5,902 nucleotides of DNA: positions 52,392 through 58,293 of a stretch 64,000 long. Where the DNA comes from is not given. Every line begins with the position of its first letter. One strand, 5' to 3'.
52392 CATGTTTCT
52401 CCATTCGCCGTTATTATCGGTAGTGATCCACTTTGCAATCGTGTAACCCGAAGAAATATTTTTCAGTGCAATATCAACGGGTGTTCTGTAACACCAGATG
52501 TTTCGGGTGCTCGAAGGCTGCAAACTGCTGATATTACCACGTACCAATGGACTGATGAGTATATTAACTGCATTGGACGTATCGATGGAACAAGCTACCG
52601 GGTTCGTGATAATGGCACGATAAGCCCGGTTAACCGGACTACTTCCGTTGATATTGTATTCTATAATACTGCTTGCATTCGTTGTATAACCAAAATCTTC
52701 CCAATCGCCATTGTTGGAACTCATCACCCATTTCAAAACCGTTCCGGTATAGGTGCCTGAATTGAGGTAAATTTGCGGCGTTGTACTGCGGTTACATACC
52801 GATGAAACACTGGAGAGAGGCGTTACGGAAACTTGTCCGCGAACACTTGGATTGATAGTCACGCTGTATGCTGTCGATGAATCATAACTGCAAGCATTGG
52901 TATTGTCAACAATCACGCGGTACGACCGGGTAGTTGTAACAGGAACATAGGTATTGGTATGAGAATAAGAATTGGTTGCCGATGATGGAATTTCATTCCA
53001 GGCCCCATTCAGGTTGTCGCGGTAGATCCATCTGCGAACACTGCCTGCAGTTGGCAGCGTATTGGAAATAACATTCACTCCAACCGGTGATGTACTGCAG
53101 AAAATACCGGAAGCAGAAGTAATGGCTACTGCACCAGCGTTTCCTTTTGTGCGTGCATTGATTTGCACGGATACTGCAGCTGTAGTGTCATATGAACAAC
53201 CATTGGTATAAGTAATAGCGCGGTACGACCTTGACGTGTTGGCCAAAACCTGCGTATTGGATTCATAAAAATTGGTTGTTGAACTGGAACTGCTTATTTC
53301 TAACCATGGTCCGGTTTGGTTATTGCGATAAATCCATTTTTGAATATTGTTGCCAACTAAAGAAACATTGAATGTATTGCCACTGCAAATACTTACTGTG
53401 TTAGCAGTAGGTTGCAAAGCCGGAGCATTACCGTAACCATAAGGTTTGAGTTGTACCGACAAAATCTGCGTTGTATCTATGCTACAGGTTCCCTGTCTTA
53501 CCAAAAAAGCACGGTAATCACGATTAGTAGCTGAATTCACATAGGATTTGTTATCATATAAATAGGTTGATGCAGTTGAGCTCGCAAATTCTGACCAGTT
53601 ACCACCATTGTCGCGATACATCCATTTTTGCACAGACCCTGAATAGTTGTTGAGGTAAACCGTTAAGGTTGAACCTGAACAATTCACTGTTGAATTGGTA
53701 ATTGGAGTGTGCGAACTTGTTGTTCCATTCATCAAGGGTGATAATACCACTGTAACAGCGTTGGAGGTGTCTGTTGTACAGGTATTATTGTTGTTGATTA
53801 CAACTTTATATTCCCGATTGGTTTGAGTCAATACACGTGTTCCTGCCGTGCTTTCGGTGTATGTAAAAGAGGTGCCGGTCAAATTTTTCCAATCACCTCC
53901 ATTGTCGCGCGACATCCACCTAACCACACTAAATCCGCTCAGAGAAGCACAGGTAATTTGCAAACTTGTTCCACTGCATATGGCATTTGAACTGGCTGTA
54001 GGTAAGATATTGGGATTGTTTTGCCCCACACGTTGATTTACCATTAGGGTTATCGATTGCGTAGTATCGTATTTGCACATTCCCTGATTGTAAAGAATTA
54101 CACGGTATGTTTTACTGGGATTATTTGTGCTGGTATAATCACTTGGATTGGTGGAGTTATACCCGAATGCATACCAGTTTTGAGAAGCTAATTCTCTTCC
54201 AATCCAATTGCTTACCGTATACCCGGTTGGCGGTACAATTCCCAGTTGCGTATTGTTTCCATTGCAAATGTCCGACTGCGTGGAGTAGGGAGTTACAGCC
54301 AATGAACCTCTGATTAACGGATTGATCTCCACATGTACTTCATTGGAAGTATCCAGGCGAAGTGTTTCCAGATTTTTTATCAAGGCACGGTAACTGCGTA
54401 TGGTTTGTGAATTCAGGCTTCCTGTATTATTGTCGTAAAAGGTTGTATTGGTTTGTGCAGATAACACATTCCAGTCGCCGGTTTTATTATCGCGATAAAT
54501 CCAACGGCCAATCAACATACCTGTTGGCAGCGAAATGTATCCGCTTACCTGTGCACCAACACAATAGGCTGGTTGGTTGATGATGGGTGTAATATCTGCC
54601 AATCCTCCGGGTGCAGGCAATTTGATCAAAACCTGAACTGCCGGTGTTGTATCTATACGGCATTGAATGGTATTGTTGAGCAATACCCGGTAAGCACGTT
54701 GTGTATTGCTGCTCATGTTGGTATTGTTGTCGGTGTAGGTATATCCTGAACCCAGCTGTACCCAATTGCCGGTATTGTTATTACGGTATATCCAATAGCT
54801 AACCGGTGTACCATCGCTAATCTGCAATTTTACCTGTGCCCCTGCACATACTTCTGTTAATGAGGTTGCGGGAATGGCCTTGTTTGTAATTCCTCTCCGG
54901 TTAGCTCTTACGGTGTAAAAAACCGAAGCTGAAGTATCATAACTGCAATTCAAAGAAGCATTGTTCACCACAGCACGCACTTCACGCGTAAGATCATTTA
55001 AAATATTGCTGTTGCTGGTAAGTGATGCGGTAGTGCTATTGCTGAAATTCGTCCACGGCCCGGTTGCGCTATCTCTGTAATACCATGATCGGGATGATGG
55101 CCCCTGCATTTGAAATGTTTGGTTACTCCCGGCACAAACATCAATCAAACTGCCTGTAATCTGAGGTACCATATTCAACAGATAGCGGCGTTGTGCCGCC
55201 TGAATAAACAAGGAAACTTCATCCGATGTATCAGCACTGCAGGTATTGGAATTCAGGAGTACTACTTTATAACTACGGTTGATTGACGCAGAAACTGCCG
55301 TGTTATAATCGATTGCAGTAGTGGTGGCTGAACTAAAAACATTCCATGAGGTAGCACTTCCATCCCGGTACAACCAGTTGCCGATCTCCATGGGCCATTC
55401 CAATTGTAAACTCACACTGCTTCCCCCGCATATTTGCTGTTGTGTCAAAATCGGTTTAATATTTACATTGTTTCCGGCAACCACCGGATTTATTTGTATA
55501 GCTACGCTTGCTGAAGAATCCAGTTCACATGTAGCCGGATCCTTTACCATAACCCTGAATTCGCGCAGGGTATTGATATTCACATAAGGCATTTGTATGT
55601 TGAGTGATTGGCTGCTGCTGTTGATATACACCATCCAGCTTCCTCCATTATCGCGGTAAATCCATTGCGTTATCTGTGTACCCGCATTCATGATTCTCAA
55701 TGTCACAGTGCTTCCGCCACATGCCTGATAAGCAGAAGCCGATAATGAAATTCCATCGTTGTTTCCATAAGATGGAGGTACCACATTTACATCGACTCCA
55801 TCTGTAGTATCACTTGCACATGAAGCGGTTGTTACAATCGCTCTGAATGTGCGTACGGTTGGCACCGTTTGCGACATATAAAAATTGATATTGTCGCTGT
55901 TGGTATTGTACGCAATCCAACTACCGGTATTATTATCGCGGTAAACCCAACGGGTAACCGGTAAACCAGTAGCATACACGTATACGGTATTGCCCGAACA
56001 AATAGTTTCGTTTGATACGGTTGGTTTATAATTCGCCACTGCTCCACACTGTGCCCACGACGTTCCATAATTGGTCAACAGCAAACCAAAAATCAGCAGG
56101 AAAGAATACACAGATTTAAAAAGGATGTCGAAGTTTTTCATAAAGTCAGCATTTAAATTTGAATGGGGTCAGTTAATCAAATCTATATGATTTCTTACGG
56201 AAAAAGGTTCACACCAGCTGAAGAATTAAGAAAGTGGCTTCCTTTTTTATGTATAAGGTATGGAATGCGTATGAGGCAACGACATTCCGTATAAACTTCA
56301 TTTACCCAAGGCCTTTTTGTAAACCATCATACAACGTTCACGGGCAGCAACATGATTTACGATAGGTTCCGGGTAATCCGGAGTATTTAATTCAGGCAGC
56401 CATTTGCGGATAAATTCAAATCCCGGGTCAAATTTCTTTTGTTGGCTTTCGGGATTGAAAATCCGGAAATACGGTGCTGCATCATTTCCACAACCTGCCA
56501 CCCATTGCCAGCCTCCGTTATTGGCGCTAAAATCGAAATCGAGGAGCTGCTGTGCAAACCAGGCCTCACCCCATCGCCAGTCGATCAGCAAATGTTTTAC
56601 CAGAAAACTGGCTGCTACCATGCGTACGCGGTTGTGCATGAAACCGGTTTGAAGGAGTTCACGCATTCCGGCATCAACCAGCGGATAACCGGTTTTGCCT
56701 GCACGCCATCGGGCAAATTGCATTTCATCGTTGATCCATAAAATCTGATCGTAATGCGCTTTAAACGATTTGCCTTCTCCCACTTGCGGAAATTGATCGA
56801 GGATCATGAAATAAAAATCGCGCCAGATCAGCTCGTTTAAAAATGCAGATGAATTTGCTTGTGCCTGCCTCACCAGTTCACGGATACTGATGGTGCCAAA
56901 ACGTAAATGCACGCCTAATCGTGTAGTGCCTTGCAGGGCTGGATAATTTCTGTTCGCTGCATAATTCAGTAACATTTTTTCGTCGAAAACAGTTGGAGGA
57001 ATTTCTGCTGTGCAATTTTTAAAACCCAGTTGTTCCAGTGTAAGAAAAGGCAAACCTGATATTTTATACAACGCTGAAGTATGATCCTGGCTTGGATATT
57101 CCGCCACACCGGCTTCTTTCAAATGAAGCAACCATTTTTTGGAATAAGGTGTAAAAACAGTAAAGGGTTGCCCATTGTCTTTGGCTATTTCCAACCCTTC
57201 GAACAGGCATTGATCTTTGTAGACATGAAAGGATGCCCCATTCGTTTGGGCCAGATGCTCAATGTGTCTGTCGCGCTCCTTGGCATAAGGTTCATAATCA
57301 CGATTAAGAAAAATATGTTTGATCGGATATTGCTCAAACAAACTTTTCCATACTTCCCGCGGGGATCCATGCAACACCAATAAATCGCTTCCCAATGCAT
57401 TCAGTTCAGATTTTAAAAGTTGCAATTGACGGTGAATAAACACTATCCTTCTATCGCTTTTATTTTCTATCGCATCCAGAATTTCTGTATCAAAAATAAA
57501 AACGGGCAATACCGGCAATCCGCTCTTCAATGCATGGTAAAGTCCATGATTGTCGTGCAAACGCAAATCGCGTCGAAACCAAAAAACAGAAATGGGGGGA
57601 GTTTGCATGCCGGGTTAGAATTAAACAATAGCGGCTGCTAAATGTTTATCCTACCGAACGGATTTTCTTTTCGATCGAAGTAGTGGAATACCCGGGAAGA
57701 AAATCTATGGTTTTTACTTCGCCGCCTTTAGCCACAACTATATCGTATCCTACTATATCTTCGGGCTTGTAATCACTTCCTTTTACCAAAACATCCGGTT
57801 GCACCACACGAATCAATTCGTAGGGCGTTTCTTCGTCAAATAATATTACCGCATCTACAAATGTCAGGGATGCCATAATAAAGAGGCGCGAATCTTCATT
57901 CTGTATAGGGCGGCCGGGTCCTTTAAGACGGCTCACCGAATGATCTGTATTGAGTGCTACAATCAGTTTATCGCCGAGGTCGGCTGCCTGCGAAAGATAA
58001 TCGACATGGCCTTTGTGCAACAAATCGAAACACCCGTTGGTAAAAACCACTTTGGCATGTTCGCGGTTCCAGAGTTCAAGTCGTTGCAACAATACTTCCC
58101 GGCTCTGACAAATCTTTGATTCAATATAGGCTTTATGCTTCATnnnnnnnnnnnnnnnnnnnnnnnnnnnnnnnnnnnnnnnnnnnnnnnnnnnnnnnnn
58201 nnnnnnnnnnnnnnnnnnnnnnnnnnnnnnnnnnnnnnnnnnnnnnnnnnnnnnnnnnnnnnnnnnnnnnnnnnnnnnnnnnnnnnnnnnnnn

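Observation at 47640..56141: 8.5-kb gene for a 2833-aa T9SS cargo protein made of about 27 diverged ~100-aa repeats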

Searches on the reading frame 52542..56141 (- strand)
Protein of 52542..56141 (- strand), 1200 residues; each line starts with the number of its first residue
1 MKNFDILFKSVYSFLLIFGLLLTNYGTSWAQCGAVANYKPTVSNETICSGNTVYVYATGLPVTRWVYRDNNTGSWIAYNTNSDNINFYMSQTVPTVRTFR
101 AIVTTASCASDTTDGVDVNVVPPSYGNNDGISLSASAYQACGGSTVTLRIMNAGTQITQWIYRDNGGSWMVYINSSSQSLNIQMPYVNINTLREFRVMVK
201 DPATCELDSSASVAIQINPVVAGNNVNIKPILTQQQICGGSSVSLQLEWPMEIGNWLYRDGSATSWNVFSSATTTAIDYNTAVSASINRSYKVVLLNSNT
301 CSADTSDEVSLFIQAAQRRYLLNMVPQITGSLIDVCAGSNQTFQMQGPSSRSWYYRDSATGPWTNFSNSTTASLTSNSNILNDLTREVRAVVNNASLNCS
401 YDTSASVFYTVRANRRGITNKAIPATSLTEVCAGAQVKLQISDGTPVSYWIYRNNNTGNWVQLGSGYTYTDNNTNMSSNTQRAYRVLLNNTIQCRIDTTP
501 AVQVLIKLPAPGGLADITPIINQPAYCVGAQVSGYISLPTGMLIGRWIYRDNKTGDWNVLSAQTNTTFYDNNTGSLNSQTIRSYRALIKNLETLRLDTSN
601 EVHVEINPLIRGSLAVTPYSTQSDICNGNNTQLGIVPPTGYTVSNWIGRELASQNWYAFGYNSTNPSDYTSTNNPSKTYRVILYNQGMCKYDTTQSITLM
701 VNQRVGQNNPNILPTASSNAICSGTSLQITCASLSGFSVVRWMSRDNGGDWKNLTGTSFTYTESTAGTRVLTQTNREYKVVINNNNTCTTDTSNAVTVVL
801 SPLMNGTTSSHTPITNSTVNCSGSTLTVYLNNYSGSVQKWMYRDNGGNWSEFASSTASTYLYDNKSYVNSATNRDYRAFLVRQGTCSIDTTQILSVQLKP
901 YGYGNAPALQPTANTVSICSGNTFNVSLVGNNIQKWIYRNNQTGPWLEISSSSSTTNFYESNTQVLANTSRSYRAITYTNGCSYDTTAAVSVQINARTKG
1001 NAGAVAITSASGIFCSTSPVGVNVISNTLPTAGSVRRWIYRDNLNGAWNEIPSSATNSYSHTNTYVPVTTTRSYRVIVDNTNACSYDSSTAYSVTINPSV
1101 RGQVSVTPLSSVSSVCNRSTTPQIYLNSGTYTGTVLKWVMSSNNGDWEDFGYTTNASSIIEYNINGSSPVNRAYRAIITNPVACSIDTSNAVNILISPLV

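Call 67: search_protein_representatives(protein=window:52542-56141:-)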
Query: 1200 residues. Proteins with E-value up to 0.001 (for the whole library): 134; up to 1e-10: 75; up to 1e-30: 34. The best 134 are listed.
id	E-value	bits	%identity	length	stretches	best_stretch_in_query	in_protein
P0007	0.0e+00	1862.8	42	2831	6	9-1199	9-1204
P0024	0.0e+00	1641.4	40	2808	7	20-1196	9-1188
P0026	0.0e+00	1560.5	37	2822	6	15-1197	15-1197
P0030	0.0e+00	1553.9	39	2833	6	17-1165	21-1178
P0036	0.0e+00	1467.9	38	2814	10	672-1155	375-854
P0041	2.7e-279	946.1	31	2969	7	10-1196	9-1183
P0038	7.3e-256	868.5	37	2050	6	767-1165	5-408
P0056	4.1e-243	826.3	47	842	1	8-840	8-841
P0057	4.9e-243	826.0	43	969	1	1-964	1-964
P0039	1.1e-202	692.3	35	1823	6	979-1199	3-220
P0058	1.5e-189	648.9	32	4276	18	711-1199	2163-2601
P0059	2.7e-149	515.6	31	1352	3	37-939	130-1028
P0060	2.1e-136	472.9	31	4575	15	718-1155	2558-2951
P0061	2.1e-94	333.8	30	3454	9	731-1119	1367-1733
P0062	2.9e-74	267.1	45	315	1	25-311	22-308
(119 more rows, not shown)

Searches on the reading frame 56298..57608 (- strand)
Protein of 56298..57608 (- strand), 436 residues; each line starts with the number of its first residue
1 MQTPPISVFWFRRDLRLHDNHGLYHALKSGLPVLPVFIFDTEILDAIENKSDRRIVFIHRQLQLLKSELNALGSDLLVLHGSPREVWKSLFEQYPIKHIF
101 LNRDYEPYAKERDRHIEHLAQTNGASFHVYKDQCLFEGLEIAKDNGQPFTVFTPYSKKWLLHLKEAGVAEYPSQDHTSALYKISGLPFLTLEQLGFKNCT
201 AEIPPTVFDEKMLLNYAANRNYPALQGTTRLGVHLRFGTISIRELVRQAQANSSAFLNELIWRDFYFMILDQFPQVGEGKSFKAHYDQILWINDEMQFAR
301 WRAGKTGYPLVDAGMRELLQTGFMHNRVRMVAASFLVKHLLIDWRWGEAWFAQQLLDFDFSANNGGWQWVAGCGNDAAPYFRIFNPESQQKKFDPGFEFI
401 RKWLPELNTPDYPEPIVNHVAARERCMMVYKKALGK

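Call 15: search_protein_families(library=pfam, proteins=[window:56298-57608:-], max_evalue=0.001)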
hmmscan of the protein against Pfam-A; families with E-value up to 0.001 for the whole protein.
window:56298-57608:- (436 aa): 2 families
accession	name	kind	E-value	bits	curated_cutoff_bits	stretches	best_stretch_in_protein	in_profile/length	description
PF03441.19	FAD_binding_7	-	1.4e-70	237.3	27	1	256-408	1-154/203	FAD binding domain of DNA photolyase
PF00875.24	DNA_photolyase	-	2.9e-46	157.8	26.6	1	7-164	1-157/164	DNA photolyase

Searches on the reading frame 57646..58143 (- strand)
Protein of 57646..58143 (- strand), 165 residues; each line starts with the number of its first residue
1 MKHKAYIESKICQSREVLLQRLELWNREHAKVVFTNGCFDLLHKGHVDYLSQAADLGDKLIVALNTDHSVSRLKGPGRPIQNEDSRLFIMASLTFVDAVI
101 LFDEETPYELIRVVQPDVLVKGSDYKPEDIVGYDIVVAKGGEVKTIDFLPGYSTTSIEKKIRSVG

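Call 15: search_protein_families(library=pfam, proteins=[window:57646-58143:-], max_evalue=0.001)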
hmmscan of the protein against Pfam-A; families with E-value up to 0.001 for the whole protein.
window:57646-58143:- (165 aa): 1 family
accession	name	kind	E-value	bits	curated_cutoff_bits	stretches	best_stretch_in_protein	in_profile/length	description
PF01467.32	CTP_transf_like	-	1.6e-16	61.2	21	1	34-157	1-130/133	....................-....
